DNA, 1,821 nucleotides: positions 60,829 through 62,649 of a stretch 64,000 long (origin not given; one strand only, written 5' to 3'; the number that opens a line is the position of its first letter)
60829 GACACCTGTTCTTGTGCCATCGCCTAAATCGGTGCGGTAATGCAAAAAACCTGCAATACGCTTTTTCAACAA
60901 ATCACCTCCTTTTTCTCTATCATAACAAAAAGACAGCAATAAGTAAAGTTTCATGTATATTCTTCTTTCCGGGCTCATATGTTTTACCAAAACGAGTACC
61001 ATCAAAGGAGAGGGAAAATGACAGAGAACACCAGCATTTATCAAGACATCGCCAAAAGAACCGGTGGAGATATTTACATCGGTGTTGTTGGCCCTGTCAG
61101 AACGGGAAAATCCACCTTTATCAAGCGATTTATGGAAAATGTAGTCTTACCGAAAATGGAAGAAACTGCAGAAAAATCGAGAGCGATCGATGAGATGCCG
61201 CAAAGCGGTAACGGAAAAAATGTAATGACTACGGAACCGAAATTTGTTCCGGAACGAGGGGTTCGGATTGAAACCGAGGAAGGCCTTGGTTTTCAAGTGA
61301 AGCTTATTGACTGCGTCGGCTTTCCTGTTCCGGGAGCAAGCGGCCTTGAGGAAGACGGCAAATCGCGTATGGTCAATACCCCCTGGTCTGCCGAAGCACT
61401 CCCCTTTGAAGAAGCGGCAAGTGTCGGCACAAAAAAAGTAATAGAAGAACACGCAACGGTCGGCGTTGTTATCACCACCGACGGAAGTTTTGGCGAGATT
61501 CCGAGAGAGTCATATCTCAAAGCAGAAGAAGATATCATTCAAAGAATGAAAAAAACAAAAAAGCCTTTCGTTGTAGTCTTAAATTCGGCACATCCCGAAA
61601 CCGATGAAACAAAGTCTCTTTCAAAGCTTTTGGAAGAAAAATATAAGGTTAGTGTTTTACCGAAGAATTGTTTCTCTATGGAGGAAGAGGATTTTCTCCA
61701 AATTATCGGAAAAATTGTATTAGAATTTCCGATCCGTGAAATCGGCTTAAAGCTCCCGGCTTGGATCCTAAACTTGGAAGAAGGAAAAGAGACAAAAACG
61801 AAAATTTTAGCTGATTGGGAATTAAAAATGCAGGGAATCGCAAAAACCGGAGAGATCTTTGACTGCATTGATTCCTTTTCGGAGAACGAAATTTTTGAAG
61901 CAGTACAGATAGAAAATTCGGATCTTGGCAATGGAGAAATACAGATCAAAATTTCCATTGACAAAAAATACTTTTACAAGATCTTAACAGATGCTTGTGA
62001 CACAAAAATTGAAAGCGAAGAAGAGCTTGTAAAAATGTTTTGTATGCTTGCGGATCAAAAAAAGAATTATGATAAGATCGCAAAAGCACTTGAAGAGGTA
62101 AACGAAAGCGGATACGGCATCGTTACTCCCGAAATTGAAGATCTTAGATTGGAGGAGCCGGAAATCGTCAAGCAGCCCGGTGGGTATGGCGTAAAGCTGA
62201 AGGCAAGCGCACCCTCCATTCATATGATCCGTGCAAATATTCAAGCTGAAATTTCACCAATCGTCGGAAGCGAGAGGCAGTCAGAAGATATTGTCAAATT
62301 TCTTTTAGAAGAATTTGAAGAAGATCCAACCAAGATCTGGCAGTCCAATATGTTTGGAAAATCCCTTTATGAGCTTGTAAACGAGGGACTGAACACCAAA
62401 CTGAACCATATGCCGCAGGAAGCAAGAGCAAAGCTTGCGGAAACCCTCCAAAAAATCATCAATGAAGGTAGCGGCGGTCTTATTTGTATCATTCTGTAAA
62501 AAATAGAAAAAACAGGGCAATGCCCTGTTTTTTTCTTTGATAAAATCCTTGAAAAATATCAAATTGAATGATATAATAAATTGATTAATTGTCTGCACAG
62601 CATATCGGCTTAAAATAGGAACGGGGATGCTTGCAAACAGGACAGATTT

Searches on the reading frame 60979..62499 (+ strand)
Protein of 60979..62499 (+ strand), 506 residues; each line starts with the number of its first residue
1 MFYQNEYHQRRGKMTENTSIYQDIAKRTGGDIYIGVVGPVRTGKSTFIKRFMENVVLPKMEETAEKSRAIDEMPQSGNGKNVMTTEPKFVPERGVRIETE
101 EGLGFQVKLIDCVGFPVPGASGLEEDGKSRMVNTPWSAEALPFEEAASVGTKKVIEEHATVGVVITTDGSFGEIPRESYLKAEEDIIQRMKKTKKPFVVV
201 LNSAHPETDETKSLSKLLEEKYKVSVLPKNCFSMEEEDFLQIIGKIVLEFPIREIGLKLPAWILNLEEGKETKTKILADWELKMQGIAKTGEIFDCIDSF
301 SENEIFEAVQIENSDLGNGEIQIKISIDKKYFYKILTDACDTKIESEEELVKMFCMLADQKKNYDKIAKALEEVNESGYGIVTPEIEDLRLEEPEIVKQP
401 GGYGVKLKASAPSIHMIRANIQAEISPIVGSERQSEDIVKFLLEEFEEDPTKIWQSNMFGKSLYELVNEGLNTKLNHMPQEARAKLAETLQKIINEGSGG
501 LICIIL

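Call 90: search_protein_families(library=pfam, proteins=[window:60979-62499:+], max_evalue=0.00001)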
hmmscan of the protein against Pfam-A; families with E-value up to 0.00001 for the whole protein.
window:60979-62499:+ (506 aa): 3 families
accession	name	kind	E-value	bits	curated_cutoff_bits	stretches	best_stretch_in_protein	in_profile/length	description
PF09547.16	SpoIVA_ATPase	-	1.1e-107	359.3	26.6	1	16-251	2-237/237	Stage IV sporulation protein A, ATPase domain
PF20438.3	SpoIVA_middle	-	3.7e-61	206.8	25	1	252-430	1-179/179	Stage IV sporulation protein A, middle domain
PF20439.3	SpoIVA_C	-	1.6e-35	121.5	25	1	431-506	1-76/76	Sporulation stage IV protein A, C-terminal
